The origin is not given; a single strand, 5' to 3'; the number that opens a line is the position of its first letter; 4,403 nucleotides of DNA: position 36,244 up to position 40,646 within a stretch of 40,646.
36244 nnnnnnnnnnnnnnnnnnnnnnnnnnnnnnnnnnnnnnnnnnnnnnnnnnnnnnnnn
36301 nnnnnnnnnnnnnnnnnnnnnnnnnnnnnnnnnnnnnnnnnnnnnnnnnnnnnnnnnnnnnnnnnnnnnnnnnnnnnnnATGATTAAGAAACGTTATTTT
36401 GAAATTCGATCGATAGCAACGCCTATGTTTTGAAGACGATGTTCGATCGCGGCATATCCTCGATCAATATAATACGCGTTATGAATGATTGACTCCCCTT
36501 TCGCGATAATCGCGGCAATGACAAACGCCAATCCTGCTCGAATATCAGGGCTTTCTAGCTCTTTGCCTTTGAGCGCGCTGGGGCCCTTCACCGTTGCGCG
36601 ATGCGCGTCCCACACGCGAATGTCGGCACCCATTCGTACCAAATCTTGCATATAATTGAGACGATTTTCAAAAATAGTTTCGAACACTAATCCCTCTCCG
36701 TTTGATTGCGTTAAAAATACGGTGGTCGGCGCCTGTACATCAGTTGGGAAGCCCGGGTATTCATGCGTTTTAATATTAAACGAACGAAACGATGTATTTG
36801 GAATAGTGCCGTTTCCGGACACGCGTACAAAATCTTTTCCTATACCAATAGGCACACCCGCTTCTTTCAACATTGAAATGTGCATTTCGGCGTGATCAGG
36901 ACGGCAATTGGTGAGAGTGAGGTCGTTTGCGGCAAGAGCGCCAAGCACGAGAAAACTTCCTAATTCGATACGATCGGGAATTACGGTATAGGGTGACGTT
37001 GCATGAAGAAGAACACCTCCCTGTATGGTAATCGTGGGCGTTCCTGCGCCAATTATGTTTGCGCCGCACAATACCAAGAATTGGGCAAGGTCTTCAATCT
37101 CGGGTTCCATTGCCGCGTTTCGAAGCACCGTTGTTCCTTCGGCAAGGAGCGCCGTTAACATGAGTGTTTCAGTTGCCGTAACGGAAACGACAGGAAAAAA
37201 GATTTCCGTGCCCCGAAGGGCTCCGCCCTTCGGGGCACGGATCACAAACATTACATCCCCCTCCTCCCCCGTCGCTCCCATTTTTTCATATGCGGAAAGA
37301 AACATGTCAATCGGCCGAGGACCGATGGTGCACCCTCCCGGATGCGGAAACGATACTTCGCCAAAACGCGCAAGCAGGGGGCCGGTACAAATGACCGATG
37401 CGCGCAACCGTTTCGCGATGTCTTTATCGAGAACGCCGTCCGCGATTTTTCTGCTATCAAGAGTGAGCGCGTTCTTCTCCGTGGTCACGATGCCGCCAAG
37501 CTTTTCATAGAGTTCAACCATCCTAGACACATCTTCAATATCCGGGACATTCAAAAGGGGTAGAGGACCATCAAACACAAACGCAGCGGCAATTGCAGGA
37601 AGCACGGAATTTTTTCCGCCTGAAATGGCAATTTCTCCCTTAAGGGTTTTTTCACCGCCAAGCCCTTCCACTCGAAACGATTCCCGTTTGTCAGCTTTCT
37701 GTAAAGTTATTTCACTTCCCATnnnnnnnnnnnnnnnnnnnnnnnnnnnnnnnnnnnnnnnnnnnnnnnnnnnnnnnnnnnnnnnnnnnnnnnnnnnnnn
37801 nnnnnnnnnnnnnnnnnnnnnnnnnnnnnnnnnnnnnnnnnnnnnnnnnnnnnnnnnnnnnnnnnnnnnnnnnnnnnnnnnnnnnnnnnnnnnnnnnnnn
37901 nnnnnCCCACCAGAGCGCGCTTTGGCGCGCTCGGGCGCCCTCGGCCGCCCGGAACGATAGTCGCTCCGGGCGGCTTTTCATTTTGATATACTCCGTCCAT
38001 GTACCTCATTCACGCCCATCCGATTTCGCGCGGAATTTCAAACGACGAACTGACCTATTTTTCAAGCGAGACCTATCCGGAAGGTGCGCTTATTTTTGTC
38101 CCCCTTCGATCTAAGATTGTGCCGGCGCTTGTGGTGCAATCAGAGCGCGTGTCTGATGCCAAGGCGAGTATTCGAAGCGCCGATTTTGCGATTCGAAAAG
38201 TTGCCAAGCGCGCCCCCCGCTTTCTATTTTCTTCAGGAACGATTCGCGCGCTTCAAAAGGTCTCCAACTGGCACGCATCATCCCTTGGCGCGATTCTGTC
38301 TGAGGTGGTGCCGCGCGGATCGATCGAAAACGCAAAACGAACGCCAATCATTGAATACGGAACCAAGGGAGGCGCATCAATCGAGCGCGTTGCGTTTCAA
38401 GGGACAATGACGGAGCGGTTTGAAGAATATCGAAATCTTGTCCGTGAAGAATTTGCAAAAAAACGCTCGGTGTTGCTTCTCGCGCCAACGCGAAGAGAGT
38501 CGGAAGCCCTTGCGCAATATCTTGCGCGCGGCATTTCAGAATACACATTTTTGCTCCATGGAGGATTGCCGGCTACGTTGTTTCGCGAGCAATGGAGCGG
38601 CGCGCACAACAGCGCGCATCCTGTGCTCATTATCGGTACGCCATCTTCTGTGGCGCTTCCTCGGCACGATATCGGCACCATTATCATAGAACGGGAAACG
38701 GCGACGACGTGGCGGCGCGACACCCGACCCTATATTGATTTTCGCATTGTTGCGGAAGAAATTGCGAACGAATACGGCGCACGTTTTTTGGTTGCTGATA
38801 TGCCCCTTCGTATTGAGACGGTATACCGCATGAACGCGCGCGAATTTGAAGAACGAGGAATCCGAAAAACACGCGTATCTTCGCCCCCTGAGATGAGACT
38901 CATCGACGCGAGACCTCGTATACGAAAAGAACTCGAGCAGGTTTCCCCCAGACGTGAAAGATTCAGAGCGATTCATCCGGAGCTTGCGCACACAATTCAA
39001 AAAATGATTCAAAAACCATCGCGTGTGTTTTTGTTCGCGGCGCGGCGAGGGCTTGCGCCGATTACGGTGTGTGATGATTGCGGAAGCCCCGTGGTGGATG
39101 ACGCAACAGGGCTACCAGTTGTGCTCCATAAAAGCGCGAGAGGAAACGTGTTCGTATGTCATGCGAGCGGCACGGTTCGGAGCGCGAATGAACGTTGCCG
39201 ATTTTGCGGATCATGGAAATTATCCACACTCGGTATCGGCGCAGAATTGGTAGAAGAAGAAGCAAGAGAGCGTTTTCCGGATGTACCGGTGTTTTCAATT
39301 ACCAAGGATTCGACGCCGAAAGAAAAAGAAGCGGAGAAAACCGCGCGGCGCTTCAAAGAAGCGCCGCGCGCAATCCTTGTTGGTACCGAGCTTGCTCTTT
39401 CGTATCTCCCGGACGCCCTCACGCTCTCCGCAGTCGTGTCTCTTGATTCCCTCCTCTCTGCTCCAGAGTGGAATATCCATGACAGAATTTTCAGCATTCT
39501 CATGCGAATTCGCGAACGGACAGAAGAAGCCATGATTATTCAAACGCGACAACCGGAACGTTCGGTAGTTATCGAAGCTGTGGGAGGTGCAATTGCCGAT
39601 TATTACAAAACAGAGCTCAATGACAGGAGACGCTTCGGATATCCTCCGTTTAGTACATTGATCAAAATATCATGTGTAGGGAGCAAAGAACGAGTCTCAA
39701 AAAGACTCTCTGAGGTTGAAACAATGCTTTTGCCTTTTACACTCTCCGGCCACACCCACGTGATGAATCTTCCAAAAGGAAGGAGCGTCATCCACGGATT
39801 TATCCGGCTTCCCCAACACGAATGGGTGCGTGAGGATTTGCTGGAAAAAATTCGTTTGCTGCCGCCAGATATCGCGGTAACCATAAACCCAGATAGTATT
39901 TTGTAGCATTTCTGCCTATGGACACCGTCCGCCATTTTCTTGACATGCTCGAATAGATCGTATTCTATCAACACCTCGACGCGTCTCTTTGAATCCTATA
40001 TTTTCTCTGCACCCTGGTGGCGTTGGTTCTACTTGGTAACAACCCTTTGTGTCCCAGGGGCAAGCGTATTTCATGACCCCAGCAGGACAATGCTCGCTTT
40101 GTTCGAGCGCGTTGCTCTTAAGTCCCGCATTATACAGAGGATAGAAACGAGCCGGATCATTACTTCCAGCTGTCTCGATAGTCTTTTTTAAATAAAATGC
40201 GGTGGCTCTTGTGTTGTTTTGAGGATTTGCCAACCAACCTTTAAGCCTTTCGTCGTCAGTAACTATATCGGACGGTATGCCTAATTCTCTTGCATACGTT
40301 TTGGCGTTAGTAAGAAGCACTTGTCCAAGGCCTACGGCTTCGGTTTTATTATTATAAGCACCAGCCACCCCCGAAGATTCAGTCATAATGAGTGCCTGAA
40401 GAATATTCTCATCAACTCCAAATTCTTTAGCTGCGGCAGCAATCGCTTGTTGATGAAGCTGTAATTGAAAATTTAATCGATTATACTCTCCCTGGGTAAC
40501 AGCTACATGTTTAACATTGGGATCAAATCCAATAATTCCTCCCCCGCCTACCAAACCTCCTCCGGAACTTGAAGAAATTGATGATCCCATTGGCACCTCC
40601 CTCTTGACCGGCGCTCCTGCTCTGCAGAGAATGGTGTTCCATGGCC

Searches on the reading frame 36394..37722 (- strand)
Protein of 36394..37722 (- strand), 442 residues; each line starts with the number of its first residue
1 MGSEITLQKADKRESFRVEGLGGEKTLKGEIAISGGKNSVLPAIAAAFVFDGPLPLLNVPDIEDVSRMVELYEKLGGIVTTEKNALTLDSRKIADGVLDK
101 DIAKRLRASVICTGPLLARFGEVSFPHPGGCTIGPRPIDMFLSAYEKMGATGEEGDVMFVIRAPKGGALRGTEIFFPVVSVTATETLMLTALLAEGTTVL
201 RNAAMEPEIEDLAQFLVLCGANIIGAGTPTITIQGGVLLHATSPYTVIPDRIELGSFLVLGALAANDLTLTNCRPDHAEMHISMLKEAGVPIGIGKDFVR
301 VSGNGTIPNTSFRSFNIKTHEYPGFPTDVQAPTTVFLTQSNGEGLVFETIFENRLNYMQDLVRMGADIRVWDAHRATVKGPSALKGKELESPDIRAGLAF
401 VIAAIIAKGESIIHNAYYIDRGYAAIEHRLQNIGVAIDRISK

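Call 30: search_protein_families(library=pfam, proteins=[window:36394-37722:-], max_evalue=0.001)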
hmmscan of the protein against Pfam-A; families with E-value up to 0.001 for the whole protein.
window:36394-37722:- (442 aa): 1 family
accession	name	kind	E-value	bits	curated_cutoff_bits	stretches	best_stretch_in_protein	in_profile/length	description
PF00275.25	EPSP_synthase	-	2.2e-71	241.2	22.8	1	24-429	4-416/417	EPSP synthase (3-phosphoshikimate 1-carboxyvinyltransferase)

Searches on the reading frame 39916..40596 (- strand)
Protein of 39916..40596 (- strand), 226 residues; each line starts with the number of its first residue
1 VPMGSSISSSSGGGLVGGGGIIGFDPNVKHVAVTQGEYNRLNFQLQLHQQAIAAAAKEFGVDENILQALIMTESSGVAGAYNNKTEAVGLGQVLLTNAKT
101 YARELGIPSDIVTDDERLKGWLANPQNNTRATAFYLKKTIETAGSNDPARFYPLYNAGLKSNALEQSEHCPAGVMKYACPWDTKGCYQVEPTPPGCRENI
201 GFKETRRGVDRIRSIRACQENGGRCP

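Call 30: search_protein_families(library=pfam, proteins=[window:39916-40596:-], max_evalue=0.001)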
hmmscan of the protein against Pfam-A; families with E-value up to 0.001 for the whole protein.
window:39916-40596:- (226 aa): 1 family
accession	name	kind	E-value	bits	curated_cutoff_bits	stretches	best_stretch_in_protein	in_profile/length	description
PF01464.25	SLT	-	5e-12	45.8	21.3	1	51-161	2-100/117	Transglycosylase SLT domain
